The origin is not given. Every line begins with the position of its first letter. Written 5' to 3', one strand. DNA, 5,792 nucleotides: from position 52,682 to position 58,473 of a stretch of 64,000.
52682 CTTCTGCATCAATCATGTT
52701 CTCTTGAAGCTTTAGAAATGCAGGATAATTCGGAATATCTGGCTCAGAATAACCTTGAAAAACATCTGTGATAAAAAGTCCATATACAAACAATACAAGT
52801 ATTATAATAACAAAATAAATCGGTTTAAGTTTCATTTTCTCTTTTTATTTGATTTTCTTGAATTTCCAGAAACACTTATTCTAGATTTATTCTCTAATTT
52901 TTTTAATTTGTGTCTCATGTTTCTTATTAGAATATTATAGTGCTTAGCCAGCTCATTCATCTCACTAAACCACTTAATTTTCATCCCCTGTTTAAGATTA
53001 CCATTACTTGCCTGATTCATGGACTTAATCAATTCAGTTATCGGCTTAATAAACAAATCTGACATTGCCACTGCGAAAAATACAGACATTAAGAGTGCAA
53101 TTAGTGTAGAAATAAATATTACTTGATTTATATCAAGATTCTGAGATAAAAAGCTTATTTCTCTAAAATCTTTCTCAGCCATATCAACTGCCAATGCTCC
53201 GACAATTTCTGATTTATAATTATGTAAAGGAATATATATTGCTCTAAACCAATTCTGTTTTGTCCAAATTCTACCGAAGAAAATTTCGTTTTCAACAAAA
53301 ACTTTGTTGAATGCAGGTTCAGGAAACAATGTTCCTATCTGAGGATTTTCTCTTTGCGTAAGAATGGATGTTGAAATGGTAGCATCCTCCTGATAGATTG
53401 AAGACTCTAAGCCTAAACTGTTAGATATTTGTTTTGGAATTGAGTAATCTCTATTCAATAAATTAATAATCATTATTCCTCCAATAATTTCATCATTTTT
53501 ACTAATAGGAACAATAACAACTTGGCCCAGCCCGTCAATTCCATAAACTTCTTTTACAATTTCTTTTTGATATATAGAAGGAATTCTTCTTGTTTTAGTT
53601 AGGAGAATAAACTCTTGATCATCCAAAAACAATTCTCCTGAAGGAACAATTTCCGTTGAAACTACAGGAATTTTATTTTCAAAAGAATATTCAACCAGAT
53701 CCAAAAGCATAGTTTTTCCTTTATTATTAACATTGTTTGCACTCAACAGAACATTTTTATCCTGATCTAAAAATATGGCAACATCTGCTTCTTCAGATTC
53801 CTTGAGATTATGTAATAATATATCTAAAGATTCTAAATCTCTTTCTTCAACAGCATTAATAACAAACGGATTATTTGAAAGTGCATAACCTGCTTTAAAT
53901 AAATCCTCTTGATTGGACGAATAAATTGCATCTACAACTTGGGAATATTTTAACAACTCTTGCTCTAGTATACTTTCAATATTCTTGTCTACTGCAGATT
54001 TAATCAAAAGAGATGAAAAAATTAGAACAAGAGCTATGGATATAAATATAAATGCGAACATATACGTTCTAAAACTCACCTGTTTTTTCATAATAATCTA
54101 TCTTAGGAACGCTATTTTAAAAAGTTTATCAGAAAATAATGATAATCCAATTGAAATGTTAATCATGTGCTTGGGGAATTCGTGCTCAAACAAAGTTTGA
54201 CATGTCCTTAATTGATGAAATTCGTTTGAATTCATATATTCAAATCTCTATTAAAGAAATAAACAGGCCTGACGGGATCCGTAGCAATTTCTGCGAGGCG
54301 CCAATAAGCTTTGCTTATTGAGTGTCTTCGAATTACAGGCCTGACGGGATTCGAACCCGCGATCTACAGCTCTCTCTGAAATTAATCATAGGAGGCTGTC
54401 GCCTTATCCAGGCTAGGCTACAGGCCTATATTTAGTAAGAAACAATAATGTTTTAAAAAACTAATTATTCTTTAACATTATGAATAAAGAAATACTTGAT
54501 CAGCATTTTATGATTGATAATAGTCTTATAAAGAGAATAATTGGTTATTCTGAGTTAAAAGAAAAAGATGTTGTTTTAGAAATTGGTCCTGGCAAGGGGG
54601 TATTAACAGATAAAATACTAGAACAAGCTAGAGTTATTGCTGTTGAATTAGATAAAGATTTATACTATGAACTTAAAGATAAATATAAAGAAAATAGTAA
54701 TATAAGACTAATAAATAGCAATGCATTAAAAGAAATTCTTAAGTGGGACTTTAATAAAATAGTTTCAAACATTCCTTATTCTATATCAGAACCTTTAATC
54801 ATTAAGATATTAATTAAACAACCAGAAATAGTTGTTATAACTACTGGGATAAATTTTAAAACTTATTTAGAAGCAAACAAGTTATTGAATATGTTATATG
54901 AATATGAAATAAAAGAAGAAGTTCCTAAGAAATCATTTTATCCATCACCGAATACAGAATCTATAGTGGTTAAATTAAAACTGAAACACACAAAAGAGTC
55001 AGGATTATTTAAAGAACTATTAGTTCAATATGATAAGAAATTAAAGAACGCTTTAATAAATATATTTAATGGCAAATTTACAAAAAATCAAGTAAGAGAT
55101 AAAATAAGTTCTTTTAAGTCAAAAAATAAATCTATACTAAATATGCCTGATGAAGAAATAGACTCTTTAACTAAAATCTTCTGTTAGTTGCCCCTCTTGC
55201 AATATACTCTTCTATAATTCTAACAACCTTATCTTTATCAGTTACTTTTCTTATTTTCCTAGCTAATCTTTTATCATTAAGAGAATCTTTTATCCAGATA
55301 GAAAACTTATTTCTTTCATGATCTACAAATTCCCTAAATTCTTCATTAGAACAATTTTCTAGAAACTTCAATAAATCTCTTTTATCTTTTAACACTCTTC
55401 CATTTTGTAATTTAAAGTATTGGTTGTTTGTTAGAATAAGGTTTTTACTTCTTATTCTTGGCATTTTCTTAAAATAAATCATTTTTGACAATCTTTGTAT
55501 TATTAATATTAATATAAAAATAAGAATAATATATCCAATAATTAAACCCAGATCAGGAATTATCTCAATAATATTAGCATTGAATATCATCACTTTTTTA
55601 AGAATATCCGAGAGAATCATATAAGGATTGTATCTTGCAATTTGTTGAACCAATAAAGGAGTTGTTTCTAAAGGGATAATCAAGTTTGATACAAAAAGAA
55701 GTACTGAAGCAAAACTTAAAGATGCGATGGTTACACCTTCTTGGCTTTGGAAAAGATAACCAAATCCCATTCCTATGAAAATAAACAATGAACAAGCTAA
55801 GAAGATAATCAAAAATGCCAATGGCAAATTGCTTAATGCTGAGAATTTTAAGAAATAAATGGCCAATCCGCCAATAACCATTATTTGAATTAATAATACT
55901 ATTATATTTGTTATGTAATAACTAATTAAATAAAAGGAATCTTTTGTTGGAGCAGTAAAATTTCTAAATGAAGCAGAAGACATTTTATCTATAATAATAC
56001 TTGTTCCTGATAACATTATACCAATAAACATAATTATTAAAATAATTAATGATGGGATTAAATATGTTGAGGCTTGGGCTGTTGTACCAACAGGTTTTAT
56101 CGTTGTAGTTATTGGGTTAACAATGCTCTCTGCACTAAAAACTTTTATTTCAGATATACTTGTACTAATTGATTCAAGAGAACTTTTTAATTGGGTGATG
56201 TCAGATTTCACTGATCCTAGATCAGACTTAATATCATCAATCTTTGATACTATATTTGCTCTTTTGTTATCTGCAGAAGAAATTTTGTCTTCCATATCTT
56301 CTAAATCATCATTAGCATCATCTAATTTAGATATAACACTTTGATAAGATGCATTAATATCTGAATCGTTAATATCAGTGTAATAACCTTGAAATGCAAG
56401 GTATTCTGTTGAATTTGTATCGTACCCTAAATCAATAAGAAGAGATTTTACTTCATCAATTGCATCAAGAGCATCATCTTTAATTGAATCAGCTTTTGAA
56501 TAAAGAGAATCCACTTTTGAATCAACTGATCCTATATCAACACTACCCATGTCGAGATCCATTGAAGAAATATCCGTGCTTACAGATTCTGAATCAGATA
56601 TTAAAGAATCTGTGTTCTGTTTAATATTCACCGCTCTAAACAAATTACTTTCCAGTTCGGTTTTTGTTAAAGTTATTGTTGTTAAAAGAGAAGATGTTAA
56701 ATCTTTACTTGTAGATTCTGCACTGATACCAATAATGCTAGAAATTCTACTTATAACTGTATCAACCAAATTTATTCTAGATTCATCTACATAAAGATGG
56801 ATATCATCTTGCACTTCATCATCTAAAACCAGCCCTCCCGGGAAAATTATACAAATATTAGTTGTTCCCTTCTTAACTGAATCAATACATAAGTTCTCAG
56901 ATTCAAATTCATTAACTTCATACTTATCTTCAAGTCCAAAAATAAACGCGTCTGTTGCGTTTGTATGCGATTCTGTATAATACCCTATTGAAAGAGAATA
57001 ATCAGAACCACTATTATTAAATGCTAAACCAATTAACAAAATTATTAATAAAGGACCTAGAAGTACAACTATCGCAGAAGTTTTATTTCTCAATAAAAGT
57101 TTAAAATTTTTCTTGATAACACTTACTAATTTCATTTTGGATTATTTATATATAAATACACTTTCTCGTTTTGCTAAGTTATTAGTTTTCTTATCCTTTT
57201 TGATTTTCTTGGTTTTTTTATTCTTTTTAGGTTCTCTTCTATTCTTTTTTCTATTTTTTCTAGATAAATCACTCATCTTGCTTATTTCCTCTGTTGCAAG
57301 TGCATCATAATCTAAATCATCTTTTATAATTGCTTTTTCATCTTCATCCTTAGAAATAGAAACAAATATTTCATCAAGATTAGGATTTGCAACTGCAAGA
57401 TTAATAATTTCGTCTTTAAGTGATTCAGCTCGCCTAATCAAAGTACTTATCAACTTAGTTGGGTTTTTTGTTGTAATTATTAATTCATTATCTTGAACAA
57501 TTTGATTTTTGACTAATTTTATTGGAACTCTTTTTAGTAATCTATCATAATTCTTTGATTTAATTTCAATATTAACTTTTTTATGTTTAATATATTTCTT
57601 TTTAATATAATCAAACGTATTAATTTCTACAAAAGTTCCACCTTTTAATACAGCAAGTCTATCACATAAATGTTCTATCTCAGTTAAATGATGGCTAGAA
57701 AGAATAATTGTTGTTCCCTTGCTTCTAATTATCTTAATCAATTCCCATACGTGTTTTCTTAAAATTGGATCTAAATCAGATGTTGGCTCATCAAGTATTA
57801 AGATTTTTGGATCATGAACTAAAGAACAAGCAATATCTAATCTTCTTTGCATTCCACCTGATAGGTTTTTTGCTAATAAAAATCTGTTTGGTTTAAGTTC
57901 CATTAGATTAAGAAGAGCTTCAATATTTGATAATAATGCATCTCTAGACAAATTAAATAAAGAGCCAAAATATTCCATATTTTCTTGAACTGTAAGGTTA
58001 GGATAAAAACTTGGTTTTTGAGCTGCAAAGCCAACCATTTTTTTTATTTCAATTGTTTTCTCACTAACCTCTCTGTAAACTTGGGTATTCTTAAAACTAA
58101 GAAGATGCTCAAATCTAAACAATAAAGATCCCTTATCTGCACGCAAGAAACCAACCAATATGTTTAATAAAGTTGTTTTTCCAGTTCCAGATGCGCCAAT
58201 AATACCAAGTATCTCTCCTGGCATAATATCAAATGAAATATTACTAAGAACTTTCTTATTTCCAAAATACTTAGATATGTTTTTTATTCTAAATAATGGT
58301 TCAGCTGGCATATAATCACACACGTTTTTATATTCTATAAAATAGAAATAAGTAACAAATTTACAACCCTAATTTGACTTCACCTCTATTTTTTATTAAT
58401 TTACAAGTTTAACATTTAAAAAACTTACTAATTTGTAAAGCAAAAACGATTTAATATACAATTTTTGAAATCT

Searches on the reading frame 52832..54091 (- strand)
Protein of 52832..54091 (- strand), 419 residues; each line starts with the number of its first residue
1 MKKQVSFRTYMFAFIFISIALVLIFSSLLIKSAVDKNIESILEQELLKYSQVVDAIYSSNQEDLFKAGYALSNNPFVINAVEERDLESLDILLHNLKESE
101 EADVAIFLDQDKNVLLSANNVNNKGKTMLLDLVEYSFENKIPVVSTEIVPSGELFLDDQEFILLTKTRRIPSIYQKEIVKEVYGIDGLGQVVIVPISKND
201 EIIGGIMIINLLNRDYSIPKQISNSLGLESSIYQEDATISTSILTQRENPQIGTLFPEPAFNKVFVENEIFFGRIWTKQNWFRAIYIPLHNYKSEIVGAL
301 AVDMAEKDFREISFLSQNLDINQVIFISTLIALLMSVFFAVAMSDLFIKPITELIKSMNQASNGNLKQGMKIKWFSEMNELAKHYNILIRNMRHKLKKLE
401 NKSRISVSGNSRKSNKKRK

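Call 6: search_protein_families(library=pfam, proteins=[window:52832-54091:-])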
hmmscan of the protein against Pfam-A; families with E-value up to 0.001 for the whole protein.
window:52832-54091:- (419 aa): 2 families
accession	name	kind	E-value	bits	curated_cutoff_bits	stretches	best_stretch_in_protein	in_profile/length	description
PF17202.10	sCache_3_3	-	6.2e-14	52.7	28.8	1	212-311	3-102/107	Single cache domain 3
PF17201.10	Cache_3-Cache_2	-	1.2e-06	28.5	27.7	1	212-310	84-188/299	Cache 3/Cache 2 fusion domain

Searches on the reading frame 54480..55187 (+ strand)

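Call 6: search_protein_families(library=pfam, proteins=[window:54480-55187:+])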
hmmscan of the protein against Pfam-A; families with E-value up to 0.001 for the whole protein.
window:54480-55187:+ (235 aa): 2 families
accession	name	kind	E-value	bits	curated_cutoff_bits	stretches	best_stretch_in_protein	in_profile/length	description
PF00398.26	RrnaAD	-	4.6e-32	111.6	24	1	5-204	7-235/263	Ribosomal RNA adenine dimethylase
PF13649.12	Methyltransf_25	-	0.00051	21.1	27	1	32-84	1-57/97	Methyltransferase domain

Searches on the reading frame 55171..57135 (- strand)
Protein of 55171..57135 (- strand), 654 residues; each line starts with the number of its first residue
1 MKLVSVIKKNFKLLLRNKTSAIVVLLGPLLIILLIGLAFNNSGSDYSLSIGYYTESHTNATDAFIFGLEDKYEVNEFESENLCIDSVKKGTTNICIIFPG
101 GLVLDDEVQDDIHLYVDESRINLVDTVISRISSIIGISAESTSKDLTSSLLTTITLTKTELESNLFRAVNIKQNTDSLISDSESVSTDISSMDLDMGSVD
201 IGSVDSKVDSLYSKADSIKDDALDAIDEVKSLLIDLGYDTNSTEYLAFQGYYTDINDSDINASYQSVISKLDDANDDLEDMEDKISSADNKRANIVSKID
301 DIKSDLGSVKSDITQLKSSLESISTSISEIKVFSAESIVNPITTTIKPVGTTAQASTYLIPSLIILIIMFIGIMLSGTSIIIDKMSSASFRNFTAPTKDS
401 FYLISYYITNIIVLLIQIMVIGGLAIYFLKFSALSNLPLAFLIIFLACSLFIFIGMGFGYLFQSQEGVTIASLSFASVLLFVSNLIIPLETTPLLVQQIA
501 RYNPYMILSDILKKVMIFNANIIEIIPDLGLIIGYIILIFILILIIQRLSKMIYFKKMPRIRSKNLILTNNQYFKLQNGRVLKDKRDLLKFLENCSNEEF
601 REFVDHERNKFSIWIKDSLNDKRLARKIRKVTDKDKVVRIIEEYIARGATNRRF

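Call 6: search_protein_families(library=pfam, proteins=[window:55171-57135:-])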
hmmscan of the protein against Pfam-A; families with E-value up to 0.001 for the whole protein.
window:55171-57135:- (654 aa): 3 families
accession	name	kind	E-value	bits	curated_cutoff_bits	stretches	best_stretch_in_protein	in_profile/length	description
PF12698.13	ABC2_membrane_3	-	3.1e-29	102.6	31.6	2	253-544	72-346/347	ABC-2 family transporter protein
PF01061.29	ABC2_membrane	-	7.3e-12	45.7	26.9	1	354-515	45-209/211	ABC-2 type transporter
PF05008.21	V-SNARE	-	5.4e-05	24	25.9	1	261-316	35-91/92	Vesicle transport v-SNARE protein N-terminus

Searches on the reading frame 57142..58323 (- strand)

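Call 6: search_protein_families(library=pfam, proteins=[window:57142-58323:-])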
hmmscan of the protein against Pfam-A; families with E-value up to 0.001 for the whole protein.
window:57142-58323:- (393 aa): 2 families
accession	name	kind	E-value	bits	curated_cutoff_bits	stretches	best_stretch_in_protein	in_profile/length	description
PF00005.33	ABC_tran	-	2e-31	109.9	25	1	26-182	1-137/137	ABC transporter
PF13304.12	AAA_21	-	7.4e-12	46.4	27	1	148-215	232-302/304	AAA domain, putative AbiEii toxin, Type IV TA system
